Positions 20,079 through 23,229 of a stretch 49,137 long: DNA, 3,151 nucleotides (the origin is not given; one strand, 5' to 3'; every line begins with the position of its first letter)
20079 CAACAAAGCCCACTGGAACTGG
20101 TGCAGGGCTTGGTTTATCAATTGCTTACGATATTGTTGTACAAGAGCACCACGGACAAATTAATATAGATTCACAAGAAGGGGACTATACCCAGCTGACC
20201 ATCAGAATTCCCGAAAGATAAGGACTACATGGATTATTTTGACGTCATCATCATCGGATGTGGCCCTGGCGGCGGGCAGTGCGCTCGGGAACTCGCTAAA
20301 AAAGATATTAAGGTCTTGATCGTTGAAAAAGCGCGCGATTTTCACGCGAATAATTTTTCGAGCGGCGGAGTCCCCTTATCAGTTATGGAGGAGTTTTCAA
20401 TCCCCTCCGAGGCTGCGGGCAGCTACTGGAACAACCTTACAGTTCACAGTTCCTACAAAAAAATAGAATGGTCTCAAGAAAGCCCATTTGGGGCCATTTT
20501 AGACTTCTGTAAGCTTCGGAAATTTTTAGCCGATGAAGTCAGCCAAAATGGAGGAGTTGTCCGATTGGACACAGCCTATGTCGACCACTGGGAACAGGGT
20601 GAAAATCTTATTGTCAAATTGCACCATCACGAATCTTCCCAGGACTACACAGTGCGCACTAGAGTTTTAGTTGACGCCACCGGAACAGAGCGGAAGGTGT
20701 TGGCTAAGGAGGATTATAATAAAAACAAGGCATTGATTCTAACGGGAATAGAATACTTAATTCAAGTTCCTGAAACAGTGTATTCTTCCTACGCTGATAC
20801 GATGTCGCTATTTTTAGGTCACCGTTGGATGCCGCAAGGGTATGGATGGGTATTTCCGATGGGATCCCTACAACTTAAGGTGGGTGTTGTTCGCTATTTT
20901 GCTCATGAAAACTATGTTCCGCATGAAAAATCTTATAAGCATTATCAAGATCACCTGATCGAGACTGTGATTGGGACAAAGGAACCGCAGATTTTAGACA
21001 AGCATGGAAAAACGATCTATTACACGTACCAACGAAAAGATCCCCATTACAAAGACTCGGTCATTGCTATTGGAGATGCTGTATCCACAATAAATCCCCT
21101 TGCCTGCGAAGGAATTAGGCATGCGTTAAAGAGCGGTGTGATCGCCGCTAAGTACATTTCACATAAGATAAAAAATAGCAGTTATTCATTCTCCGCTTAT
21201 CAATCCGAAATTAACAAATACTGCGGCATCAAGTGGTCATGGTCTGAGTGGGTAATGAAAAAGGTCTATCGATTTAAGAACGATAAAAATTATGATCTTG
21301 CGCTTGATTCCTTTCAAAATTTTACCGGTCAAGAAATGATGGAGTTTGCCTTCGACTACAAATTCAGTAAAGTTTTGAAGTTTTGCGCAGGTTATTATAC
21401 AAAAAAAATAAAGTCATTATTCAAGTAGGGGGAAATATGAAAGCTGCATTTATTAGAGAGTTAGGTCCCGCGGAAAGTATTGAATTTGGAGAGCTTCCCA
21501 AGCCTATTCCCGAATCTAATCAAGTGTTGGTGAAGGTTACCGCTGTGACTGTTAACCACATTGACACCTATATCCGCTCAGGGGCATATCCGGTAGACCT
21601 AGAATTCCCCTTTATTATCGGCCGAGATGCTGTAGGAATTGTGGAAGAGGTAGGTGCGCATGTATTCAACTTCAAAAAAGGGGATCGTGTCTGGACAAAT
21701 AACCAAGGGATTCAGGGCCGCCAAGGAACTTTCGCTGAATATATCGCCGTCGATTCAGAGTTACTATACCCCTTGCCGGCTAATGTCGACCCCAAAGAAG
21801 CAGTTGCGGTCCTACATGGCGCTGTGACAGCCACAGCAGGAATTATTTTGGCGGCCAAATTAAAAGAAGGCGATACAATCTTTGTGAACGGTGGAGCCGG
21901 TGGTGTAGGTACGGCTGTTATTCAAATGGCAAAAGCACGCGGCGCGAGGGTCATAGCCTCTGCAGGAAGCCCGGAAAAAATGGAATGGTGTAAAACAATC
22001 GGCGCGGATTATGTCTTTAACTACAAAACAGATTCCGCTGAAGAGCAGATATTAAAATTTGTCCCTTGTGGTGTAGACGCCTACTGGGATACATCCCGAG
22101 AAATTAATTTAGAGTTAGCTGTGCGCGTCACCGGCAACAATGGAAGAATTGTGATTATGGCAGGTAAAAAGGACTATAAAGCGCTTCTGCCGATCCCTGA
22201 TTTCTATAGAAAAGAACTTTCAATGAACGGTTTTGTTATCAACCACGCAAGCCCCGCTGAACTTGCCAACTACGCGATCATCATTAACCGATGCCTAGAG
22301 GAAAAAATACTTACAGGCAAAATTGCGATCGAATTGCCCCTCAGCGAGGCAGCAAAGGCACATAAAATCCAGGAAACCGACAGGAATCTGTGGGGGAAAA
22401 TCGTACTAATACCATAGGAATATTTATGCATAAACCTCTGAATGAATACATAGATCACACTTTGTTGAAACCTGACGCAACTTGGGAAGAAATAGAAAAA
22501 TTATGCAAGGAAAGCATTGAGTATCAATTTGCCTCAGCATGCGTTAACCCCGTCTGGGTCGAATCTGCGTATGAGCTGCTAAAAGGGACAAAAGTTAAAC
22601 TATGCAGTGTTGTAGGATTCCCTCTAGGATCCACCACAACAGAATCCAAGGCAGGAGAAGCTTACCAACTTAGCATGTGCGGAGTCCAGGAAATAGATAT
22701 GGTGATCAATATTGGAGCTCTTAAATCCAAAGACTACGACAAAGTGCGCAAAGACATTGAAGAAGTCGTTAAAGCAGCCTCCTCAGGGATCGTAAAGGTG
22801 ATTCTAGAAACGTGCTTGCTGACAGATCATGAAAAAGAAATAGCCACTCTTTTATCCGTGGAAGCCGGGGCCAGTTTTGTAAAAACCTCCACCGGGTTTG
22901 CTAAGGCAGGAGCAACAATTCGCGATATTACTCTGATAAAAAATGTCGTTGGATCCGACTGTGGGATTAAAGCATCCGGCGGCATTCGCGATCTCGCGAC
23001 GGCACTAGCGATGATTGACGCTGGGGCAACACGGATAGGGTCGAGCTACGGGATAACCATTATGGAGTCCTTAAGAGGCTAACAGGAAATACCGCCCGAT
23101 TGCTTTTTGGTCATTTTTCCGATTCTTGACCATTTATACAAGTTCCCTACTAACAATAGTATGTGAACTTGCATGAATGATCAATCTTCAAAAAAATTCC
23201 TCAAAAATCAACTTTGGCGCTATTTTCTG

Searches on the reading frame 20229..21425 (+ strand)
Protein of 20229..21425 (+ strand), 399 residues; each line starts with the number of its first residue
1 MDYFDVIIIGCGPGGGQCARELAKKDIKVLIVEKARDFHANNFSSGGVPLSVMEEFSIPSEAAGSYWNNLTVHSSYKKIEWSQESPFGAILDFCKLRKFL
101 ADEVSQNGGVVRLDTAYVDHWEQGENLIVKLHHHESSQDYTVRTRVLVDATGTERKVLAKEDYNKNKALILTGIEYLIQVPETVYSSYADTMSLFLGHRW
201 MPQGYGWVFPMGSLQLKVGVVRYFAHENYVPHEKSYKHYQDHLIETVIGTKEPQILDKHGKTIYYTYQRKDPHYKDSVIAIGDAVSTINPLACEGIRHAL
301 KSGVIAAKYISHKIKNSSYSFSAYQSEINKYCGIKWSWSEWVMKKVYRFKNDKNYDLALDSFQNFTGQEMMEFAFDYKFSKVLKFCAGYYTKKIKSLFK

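Call 16: search_protein_families(library=pfam, proteins=[window:20229-21425:+], max_evalue=0.001)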
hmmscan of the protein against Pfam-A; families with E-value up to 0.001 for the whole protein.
window:20229-21425:+ (399 aa): 12 families
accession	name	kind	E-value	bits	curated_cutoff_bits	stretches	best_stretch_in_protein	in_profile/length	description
PF01494.25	FAD_binding_3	-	3.8e-10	39.9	22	1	4-315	2-323/349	FAD binding domain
PF07992.20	Pyr_redox_2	-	1.1e-08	35.3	26.1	1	4-160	1-116/291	Pyridine nucleotide-disulphide oxidoreductase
PF05834.18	Lycopene_cycl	-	1.5e-08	34.5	23.4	1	5-322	1-298/380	Lycopene cyclase protein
PF12831.13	FAD_oxidored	-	1.3e-07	31.7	27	1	5-152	1-145/416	FAD dependent oxidoreductase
PF01266.30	DAO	-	1.4e-07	31.8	27.9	1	5-47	1-45/353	FAD dependent oxidoreductase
PF01946.23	Thi4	-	2.7e-07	30.5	26.2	1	4-35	18-50/235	Thi4 family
PF04820.20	Trp_halogenase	-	2.6e-06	27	21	1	90-331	154-370/458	Tryptophan halogenase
PF22578.2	GGR_cat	-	2.1e-05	24.7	27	1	185-246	13-70/88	Geranylgeranyl reductase catalytic domain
PF00890.30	FAD_binding_2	-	4.8e-05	23.2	20.4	1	5-48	1-45/414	FAD binding domain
PF03486.20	HI0933_like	-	8.5e-05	22.5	50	1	4-50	1-47/244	HI0933-like protein Rossmann domain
PF13450.12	NAD_binding_8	-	0.00088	19.9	21.9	0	8-40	1-35/68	NAD(P)-binding Rossmann-like domain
PF13738.12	Pyr_redox_3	-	0.001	18.9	30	0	7-36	1-31/305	Pyridine nucleotide-disulphide oxidoreductase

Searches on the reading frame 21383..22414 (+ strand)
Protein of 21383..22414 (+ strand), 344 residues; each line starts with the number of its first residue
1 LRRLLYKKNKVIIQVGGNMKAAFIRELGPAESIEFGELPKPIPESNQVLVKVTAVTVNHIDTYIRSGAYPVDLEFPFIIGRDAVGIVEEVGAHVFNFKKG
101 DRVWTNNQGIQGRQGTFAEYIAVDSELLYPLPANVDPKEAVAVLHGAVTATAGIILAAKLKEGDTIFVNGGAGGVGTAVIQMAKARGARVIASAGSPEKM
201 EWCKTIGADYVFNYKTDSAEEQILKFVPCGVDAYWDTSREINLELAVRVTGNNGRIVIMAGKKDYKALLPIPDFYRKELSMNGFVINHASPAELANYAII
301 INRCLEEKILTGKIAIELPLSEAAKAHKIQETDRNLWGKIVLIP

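Call 16: search_protein_families(library=pfam, proteins=[window:21383-22414:+], max_evalue=0.001)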
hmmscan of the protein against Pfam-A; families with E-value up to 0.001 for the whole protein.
window:21383-22414:+ (344 aa): 3 families
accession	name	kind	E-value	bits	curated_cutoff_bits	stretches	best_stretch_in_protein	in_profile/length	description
PF00107.32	ADH_zinc_N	-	4.8e-25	88.4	31.8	1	174-293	1-119/129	Zinc-binding dehydrogenase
PF08240.17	ADH_N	-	5.1e-20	72.1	23.5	1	45-132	2-103/104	Alcohol dehydrogenase GroES-like domain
PF13602.12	ADH_zinc_N_2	-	9e-07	30.3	27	1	206-342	1-134/134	Zinc-binding dehydrogenase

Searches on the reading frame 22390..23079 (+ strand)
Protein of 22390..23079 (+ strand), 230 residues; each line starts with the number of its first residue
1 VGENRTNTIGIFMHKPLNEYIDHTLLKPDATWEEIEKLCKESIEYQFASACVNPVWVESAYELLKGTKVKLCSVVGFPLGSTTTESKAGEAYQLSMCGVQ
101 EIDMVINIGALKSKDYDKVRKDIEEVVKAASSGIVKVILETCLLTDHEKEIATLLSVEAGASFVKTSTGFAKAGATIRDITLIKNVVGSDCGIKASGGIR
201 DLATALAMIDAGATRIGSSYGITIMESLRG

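Call 16: search_protein_families(library=pfam, proteins=[window:22390-23079:+], max_evalue=0.001)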
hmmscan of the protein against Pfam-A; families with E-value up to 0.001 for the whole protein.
window:22390-23079:+ (230 aa): 1 family
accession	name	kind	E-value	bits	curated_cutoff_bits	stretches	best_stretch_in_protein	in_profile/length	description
PF01791.15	DeoC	-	5.3e-12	46.3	23.8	1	20-223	5-225/229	DeoC/LacD family aldolase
